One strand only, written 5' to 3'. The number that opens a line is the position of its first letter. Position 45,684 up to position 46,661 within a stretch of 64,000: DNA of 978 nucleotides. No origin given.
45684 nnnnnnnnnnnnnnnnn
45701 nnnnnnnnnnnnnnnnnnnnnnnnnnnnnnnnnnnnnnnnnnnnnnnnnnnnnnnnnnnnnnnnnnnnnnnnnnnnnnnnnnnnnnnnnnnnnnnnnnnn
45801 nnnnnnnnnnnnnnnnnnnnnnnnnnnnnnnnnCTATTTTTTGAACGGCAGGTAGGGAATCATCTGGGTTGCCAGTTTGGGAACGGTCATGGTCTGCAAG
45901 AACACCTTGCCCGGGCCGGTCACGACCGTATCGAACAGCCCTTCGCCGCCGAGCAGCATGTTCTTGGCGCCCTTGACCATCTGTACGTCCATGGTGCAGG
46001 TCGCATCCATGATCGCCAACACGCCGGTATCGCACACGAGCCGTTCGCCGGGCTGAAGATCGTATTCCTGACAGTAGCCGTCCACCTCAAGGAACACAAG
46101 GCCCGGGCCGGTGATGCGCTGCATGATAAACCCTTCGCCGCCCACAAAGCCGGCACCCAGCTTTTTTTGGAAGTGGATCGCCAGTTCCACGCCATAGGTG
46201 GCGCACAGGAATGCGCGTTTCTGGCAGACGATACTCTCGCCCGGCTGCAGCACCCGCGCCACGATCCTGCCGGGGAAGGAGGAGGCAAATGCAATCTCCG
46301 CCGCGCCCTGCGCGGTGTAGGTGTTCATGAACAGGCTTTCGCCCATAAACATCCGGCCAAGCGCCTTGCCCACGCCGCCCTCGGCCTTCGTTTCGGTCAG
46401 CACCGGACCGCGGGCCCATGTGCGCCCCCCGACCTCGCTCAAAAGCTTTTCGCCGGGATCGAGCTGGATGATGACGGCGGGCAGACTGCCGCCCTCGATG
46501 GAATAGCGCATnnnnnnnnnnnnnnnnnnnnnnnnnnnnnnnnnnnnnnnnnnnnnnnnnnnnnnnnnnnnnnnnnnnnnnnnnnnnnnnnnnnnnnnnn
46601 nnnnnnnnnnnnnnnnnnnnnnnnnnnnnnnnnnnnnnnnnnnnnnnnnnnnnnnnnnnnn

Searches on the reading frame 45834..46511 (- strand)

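Call 45: search_protein_families(library=pfam, proteins=[window:45834-46511:-], max_evalue=0.001)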
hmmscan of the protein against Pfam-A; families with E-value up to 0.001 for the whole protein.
window:45834-46511:- (225 aa): 1 family
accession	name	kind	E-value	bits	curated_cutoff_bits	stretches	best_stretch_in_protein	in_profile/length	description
PF01987.23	AIM24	-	2.5e-64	217.2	25.7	1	3-208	1-205/205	Mitochondrial biogenesis AIM24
